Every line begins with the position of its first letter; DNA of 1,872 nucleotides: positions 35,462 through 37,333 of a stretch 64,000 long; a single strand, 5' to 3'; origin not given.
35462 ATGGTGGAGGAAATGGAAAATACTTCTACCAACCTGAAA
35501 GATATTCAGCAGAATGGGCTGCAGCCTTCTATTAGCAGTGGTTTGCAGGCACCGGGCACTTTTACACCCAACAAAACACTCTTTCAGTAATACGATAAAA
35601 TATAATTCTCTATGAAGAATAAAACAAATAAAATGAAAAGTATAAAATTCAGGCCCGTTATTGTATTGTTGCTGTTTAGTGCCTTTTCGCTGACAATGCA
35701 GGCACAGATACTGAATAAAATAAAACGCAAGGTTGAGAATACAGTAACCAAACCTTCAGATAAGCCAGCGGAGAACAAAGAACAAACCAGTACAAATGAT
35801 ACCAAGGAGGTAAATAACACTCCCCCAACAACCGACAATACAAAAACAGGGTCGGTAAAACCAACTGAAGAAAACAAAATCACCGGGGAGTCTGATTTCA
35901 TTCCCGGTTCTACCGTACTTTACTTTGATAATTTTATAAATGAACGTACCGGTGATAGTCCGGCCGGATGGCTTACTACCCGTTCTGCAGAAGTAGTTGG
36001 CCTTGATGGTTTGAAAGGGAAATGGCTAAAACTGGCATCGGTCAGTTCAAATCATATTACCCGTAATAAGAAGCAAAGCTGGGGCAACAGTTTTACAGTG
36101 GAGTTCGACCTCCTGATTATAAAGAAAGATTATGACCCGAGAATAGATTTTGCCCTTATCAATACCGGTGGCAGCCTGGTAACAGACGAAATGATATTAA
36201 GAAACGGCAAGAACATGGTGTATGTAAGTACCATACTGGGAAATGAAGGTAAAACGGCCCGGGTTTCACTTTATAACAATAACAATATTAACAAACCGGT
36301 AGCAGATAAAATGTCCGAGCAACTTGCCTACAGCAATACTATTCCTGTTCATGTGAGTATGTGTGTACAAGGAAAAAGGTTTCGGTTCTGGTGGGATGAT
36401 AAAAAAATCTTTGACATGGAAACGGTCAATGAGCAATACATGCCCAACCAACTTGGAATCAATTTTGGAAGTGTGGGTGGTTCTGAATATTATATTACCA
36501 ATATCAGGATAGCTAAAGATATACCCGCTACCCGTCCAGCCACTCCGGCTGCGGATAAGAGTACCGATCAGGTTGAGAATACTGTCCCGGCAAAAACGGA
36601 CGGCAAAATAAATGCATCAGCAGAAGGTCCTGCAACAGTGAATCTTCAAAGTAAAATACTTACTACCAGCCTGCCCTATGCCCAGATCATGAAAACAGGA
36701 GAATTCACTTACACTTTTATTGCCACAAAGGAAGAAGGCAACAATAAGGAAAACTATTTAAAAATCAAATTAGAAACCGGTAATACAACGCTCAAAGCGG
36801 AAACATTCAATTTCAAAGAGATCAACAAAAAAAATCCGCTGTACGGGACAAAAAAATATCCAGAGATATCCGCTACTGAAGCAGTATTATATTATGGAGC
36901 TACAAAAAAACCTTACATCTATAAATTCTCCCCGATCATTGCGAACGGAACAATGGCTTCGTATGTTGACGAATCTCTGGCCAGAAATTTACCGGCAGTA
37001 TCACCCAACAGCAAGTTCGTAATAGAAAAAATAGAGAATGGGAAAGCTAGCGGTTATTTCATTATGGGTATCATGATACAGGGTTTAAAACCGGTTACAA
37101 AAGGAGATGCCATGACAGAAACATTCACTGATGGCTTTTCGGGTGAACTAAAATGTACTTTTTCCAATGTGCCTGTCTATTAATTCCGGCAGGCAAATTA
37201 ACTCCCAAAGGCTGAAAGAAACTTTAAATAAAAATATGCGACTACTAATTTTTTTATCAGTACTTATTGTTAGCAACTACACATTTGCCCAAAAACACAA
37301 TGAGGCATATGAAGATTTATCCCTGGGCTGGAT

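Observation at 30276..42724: TPR-kinase/NarL regulator pair divergent from a six-gene operon of exported proteins with no recognisable families: candidate undescribed extracytoplasmic system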

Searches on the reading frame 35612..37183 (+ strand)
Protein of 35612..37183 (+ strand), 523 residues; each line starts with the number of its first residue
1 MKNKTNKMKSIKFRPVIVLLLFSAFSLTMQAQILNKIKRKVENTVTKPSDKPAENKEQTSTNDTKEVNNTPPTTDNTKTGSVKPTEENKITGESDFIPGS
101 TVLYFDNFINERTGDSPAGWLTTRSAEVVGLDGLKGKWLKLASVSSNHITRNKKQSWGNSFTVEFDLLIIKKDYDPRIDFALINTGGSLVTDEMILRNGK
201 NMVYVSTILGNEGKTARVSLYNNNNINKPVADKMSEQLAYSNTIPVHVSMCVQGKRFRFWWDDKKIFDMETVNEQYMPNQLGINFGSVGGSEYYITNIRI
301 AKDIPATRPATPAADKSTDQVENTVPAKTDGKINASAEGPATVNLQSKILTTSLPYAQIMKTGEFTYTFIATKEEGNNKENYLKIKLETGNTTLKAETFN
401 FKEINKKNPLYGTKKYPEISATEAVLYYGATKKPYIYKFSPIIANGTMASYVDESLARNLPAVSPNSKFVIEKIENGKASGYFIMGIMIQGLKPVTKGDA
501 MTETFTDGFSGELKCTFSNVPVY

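Call 4: search_protein_families(library=pfam, proteins=[window:35612-37183:+], max_evalue=1)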
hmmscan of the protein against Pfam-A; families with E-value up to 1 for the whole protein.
window:35612-37183:+ (523 aa): 1 family
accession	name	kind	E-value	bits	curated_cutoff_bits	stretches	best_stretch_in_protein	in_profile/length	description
PF19763.6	DUF6250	-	0.0048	17.2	26.9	1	208-273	79-144/165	Domain of unknown function (DUF6250)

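Call 5: search_protein_families(library=ncbifam, proteins=[window:35612-37183:+], max_evalue=1)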
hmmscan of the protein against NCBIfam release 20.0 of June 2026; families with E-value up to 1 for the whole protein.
window:35612-37183:+ (523 aa): 1 family
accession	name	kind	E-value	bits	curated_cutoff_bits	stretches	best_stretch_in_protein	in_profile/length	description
NF043000.1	carsnrspmd_synth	equivalog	0.067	12.4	800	1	211-276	324-386/405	carboxynorspermidine synthase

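Call 8: search_solved_structures(query=window:35612-37183:+, max_evalue=10)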
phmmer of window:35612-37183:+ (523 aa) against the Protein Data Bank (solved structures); distinct sequences matched with E-value up to 10: 1.
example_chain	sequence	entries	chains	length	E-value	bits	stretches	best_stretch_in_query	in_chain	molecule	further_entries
6l4u_L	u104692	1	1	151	1.2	11.1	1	442-499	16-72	Photosystem I reaction center subunit XI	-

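Call 69: search_protein_families(library=padloc, proteins=[window:35612-37183:+], max_evalue=0.01)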
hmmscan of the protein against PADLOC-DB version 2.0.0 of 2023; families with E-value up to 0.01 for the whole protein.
window:35612-37183:+ (523 aa): 0 families

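Call 70: search_protein_families(library=phrogs, proteins=[window:35612-37183:+], max_evalue=0.01)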
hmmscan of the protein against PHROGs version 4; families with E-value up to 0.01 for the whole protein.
window:35612-37183:+ (523 aa): 0 families
